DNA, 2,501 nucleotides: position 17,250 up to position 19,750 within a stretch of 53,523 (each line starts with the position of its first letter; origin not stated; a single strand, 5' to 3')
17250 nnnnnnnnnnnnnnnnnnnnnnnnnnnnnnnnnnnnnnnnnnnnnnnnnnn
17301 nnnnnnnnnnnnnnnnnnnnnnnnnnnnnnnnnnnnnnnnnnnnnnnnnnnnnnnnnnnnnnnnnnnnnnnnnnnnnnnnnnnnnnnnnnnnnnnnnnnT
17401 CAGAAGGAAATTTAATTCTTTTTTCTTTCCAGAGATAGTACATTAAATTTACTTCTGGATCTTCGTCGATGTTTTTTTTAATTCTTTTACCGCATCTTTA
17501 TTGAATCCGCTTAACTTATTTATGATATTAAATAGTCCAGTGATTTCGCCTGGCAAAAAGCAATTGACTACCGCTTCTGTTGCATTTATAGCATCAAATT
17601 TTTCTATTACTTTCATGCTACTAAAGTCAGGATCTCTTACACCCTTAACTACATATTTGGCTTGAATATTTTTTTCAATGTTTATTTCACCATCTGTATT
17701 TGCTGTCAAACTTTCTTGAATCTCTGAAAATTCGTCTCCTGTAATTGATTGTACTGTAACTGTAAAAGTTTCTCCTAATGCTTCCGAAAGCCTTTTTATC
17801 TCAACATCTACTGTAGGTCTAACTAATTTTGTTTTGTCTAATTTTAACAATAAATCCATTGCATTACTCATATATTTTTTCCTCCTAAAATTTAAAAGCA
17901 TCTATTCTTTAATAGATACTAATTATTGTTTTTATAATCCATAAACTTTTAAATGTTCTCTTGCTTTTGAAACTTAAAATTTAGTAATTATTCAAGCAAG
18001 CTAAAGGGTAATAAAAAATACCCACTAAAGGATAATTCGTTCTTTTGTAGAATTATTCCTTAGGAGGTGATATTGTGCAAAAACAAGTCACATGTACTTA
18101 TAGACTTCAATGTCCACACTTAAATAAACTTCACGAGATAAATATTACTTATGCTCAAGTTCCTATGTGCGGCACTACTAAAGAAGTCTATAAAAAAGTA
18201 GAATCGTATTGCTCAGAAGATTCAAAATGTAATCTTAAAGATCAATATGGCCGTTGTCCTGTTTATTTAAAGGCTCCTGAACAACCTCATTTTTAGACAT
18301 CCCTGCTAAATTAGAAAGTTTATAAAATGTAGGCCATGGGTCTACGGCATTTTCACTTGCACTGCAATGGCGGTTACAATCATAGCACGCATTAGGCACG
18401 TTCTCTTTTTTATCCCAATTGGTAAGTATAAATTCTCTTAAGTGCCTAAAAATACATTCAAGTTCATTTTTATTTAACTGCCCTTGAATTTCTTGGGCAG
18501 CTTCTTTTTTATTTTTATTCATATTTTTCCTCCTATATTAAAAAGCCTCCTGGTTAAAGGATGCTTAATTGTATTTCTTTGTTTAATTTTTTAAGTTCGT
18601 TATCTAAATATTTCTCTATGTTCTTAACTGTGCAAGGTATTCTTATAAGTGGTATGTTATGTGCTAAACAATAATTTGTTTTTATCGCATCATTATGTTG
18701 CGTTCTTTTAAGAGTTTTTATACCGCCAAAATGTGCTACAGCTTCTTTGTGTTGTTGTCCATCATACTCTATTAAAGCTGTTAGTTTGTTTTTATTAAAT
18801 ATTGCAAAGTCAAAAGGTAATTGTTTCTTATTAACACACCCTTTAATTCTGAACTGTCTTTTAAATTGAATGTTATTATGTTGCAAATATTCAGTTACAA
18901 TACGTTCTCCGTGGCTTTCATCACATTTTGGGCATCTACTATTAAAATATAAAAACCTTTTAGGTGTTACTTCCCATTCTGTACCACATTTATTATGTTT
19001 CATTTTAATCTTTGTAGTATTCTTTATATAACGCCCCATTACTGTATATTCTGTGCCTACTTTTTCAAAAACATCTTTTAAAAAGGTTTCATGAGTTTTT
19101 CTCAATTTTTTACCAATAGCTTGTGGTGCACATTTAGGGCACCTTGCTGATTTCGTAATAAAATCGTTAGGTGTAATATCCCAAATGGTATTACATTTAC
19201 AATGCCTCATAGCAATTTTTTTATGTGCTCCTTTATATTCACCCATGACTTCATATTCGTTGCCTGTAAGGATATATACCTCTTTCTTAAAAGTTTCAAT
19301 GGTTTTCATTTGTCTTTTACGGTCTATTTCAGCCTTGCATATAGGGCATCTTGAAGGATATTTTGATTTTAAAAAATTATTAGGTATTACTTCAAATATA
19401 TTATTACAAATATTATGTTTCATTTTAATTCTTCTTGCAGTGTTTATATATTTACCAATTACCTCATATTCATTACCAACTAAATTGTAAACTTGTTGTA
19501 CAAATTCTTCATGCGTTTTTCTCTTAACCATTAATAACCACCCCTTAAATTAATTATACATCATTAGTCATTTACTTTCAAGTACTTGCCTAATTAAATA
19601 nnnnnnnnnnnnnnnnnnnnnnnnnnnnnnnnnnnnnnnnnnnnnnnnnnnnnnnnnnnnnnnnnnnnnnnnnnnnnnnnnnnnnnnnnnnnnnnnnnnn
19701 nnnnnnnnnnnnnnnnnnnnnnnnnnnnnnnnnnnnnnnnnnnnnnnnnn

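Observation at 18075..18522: Duplicated convergent two-gene cassette of small Cys-rich proteins (copy 1), function unknown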

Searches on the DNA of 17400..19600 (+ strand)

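Call 8: search_dna_similar(query=window:17400-19600:+, collection=phages, mode=distant, max_rows=20)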
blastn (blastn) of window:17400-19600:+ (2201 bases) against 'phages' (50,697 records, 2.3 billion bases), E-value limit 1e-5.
Records with a match: 63; places in all: 63; records where one place covers at least 80% of the query: 0.
Best place of each record, by identity: 80-90% 12; 60-80% 51.
By first word of the organism name: Staphylococcus 44; Enterococcus 13; Bacillus 3; Lactobacillus 2; Silviavirus 1.
By host as written in the record: Staphylococcus aureus 12; Staphylococcus sp. 9; - 7; Enterococcus faecalis 7; Staphylococcus carnosus TM300 4; Staphylococcus aureus (phage propagation strain 47) 4; Staphylococcus aureus Newman 3; Staphylococcus capitis 2; and 12 more.
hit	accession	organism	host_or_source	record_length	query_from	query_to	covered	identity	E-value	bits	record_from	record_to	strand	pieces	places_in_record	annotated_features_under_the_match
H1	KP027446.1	Staphylococcus phage phiIPLA-RODI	Staphylococcus sp.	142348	1968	2133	8%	72.8%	6e-14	86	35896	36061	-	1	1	VSR homing endonuclease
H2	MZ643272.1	Staphylococcus phage vB_Sau-RP15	Staphylococcus aureus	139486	1968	2133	8%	72.8%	6e-14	86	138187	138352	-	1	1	hypothetical protein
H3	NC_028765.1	Staphylococcus phage phiIPLA-RODI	Staphylococcus sp.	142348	1968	2133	8%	72.8%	6e-14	86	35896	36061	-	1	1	HNH endonuclease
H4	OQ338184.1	Staphylococcus phage HMGUsa2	Staphylococcus aureus Newman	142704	1968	2133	8%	72.8%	6e-14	86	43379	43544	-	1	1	hypothetical protein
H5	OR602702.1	Staphylococcus phage vB_SauM-V1SA09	Staphylococcus aureus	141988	1968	2133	8%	72.8%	6e-14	86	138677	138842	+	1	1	hypothetical protein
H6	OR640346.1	Staphylococcus phage vB_SauM-T-SE-E1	Staphylococcus sp.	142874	1968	2133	8%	72.8%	6e-14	86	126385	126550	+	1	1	hypothetical protein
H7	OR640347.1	Staphylococcus phage vB_SauM-T-SE-E2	Staphylococcus sp.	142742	1968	2133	8%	72.8%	6e-14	86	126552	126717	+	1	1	hypothetical protein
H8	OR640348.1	Staphylococcus phage vB_SauM-T-SE-E4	Staphylococcus sp.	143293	1968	2133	8%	72.8%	6e-14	86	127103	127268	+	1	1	hypothetical protein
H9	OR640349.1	Staphylococcus phage vB_SauM-T-SE-G1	Staphylococcus sp.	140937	1968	2133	8%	72.8%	6e-14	86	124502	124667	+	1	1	hypothetical protein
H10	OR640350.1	Staphylococcus phage vB_SauM-T-SE-G2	Staphylococcus sp.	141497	1968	2133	8%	72.8%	6e-14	86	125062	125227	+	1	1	hypothetical protein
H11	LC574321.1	Staphylococcus phage SaGU1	Staphylococcus aureus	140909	1968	2133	8%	71.0%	1e-9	73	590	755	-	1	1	phage protein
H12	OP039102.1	Staphylococcus phage LJT-1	Staphylococcus aureus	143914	1968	2133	8%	71.0%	1e-9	73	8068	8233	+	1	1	none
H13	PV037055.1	Staphylococcus phage S2G3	Staphylococcus capitis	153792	1971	2133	7%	72.3%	2e-13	85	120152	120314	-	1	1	HNH endonuclease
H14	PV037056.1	Staphylococcus phage Fi4S2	Staphylococcus capitis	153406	1971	2133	7%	72.3%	2e-13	85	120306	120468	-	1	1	HNH endonuclease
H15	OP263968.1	Staphylococcus phage Biyabeda-mokiny_2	Staphylococcus aureus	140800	1968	2127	7%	72.8%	2e-13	85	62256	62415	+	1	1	HNH endonuclease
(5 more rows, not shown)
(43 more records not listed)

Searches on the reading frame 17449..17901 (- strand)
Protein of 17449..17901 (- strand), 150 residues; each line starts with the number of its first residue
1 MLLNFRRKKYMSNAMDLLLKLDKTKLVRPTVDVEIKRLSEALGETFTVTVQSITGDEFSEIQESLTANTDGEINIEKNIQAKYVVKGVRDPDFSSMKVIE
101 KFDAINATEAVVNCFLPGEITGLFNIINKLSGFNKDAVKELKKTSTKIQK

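Call 17: search_protein_families(library=pfam, proteins=[window:17449-17901:-], max_evalue=0.01)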
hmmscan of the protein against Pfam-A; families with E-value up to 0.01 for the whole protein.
window:17449-17901:- (150 aa): 1 family
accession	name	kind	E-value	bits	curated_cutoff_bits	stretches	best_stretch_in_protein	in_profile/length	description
PF08890.17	Phage_TAC_5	-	1.7e-19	70.5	27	1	16-138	2-128/135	Phage XkdN-like tail assembly chaperone protein, TAC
